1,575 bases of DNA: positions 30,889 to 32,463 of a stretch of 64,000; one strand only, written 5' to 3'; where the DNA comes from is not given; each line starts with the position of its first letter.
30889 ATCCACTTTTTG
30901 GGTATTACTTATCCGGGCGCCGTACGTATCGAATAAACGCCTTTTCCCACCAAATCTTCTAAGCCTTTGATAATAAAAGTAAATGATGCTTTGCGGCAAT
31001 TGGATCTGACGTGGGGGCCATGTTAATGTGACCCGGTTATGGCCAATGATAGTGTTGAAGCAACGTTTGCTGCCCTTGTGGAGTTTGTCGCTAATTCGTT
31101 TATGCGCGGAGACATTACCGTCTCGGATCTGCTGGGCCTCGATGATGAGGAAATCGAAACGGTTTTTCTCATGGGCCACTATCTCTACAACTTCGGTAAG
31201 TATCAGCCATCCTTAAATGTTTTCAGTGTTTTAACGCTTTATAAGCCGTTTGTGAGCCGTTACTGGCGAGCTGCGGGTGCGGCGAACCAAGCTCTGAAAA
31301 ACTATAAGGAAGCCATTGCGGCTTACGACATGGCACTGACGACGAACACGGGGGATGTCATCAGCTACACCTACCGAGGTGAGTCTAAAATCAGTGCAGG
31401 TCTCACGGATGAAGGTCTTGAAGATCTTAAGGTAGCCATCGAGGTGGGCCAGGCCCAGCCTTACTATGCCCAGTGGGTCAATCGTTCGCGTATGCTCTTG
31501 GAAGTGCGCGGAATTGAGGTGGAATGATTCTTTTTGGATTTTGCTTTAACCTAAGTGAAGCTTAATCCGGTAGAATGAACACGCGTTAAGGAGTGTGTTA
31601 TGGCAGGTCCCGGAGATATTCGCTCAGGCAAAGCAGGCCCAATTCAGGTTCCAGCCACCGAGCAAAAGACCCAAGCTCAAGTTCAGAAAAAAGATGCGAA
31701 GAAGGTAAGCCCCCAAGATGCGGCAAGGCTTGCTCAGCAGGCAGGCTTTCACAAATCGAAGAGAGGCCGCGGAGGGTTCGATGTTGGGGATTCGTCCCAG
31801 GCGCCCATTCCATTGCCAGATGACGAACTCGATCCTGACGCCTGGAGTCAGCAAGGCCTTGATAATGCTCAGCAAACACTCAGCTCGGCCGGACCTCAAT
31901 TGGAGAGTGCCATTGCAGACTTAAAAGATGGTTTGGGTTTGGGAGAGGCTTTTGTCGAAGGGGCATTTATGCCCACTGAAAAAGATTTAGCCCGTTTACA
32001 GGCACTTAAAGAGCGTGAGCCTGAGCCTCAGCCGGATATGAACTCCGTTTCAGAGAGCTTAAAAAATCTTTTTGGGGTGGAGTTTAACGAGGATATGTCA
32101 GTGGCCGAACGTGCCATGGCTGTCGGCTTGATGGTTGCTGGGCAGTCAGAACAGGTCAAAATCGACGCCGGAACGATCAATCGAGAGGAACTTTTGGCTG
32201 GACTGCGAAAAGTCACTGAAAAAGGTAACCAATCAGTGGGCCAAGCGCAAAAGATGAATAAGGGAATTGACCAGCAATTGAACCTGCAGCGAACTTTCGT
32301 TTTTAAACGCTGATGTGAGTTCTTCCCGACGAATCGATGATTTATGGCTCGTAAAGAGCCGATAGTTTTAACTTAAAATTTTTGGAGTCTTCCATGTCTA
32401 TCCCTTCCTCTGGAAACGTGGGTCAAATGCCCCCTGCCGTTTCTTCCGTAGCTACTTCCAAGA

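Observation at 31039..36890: Orphan SycD/LcrH-like chaperone pair bracketing four disordered coiled-coil proteins: candidate undescribed chaperone/substrate (translocon-like) secretion module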

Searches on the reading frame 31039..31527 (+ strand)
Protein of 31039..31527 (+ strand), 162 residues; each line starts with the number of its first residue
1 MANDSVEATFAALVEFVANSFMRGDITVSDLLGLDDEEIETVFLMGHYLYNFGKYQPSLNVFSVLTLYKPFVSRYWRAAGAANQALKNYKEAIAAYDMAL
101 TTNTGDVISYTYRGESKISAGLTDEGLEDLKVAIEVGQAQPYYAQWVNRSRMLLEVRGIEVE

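Call 3: search_protein_families(library=pfam, proteins=[window:31039-31527:+], max_evalue=1)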
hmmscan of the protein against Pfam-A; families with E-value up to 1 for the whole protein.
window:31039-31527:+ (162 aa): 6 families
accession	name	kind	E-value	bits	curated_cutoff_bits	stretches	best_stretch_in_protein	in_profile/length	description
PF07719.23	TPR_2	-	5.2e-05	23.5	27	1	74-101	2-29/34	Tetratricopeptide repeat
PF13432.12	TPR_16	-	0.0003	21.6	32.7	1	44-103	2-61/65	Tetratricopeptide repeat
PF00515.34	TPR_1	-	0.00047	20.3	27.8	1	80-102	8-30/34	Tetratricopeptide repeat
PF13428.12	TPR_14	-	0.0063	17.5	23.5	1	75-109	3-37/44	Tetratricopeptide repeat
PF13424.12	TPR_12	-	0.013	16.1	30.1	1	58-101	29-73/77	Tetratricopeptide repeat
PF12895.13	ANAPC3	-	0.014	16.1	27.2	1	34-97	18-80/82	Anaphase-promoting complex, cyclosome, subunit 3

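Call 4: search_protein_families(library=ncbifam, proteins=[window:31039-31527:+], max_evalue=1)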
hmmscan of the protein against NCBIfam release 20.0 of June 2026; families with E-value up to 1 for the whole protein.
window:31039-31527:+ (162 aa): 6 families
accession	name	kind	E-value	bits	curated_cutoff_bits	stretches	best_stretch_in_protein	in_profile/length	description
TIGR02552.1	LcrH_SycD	equivalog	2e-26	92.3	104.8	1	23-155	2-134/136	SycD/LcrH family type III secretion system chaperone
NF011890.0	PRK15363.1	equivalog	8.8e-06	25.5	163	1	21-99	16-95/157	CesD/SycD/LcrH family type III secretion system chaperone SscA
NF011886.0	PRK15359.1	equivalog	1.4e-05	24.9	146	1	30-154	18-139/144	type III secretion system chaperone protein SscB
TIGR02917.1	PEP_TPR_lipo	equivalog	0.00015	19.8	312.2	1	8-133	263-389/899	XrtA/PEP-CTERM system TPR-repeat protein PrsT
NF011859.0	PRK15331.1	equivalog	0.0013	18.8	184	1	15-114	14-112/165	type III secretion system translocator chaperone SicA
NF040959.1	MamA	equivalog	0.008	15.6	200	1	35-139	67-171/204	magnetosome protein MamA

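Call 19: search_solved_structures(query=window:31039-31527:+, max_evalue=0.01)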
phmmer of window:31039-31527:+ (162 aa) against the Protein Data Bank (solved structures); distinct sequences matched with E-value up to 0.01: 24.
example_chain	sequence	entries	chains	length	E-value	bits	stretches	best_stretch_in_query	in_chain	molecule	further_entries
4nrh_B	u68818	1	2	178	7e-09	39.2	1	29-138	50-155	Chaperone SycD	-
2xcb_A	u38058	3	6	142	2.6e-07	34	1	27-155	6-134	REGULATORY PROTEIN PCRH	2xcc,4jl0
8ump_A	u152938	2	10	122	2.6e-06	30.8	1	40-136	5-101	T33-ml35-redesigned-TPR-domain-fold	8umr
2vgy_A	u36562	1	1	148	1.8e-05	28.1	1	26-155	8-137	CHAPERONE SYCD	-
3wxx_A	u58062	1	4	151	1.9e-05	28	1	20-156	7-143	AcrH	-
2vgx_A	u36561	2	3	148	2.6e-05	27.6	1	26-155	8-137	CHAPERONE SYCD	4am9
6vfi_B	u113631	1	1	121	4e-05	27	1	37-138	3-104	O43_dn18B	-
6vfh_A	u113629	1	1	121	5.2e-05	26.6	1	37-137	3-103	T33_dn10A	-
2kck_A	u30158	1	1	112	6.6e-05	26.2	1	36-101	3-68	TPR repeat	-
6v8e_A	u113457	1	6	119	7.5e-05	26.1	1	37-137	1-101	Designed protein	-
6vfj_B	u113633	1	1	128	0.00013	25.3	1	37-136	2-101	I53_dn5B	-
7kna_A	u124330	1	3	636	0.00025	24.4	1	31-136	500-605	Hemagglutinin,I53_dn5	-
6vl6_B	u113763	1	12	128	0.00027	24.3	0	37-100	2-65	T33_dn2B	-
6vfk_A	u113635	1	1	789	0.00051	23.4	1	33-136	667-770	BG505-SOSIP-T33_dn10A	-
5hrz_A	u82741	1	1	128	0.00055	23.3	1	40-137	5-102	TPR domain protein 1na0C3_3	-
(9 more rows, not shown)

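Call 110: list_cluster_members(proteins=[window:31039-31527:+, window:31600-32313:+, window:33204-34049:+, window:34114-36387:+, window:36399-36890:-])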
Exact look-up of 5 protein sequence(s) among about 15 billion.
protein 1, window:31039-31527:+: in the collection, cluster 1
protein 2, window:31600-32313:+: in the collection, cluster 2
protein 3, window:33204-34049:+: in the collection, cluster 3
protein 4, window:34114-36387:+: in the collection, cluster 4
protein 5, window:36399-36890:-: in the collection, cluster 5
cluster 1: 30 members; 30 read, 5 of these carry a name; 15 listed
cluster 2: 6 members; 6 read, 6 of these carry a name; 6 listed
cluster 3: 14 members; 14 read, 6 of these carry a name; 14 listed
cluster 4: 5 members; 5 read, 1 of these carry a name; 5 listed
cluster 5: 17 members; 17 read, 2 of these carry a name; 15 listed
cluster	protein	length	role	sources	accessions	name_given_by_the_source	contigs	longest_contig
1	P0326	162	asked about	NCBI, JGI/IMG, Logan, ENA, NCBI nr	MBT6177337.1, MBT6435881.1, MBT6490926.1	MAG: hypothetical protein HOI23_08810 [Deltaproteobacteria bacterium] | type III secretion system low calcium response chaperone LcrH/SycD | hypothetical protein [Deltaproteobacteria bacterium]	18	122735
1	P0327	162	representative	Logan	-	-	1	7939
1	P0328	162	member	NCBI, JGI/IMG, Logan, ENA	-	type III secretion system low calcium response chaperone LcrH/SycD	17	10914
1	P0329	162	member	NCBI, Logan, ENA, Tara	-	strand:- start:5 stop:493 length:489 start_codon:yes stop_codon:yes gene_type:complete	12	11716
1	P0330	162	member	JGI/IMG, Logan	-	type III secretion system low calcium response chaperone LcrH/SycD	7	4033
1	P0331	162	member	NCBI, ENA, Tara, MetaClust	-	strand:- start:80 stop:568 length:489 start_codon:yes stop_codon:yes gene_type:complete | TARA_064_DCM_0.22-3_scaffold282562_1_gene227638 COG0457 ""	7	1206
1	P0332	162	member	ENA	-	-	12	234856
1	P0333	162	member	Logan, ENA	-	-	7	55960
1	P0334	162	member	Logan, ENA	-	-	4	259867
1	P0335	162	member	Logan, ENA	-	-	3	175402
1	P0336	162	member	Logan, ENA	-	-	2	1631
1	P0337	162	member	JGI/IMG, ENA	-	-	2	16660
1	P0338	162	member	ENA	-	-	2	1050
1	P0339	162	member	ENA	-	-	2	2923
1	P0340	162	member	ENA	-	-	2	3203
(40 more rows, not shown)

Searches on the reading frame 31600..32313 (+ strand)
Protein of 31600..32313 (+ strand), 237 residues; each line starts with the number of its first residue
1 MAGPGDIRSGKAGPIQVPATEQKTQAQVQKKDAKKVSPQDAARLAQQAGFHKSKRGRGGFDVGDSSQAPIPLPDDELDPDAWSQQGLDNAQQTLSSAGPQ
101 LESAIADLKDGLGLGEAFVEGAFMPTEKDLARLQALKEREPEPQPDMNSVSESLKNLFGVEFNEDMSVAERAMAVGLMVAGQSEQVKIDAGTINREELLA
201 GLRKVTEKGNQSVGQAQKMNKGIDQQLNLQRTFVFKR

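Call 3: search_protein_families(library=pfam, proteins=[window:31600-32313:+], max_evalue=1)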
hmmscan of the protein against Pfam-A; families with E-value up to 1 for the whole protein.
window:31600-32313:+ (237 aa): 2 families
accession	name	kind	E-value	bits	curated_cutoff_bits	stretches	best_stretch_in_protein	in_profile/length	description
PF10824.14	T7SS_ESX_EspC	-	0.21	12.5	23.5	0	168-228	22-81/100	Excreted virulence factor EspC, type VII ESX diderm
PF09785.14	Prp31_C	-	0.49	11.8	25.2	0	4-42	61-99/123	Prp31 C terminal domain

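Call 4: search_protein_families(library=ncbifam, proteins=[window:31600-32313:+], max_evalue=1)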
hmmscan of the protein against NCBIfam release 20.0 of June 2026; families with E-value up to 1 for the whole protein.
window:31600-32313:+ (237 aa): 0 families

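Call 44: search_protein_families(library=phrogs, proteins=[window:31600-32313:+], max_evalue=0.01)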
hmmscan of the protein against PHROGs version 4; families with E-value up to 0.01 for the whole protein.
window:31600-32313:+ (237 aa): 0 families

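Call 106: search_protein_representatives(protein=window:31600-32313:+)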
Query: 237 residues. Proteins with E-value up to 0.001 (for the whole library): 53; up to 1e-10: 43; up to 1e-30: 13. The best 53 are listed.
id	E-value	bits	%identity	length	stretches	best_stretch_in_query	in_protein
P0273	1.7e-76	273.1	62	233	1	1-237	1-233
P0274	1.1e-55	205.1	49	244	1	1-237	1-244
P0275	1.8e-51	191.3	45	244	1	13-237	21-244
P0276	4.6e-50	186.7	46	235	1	18-237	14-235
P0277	1.1e-47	178.9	43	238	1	5-237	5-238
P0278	1.7e-46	175.1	42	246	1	14-237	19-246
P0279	1.1e-45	172.4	44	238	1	20-237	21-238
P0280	1.9e-39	152.1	44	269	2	1-140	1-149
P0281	5.2e-37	144.1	46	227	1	22-237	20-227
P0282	5.3e-35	137.5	37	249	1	16-237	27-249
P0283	8.0e-33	130.4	40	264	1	24-237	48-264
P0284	2.0e-31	125.8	36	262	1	12-237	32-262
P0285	7.7e-31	123.9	39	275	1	21-237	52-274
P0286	5.4e-29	117.9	38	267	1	33-237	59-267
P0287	8.6e-29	117.2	34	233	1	17-237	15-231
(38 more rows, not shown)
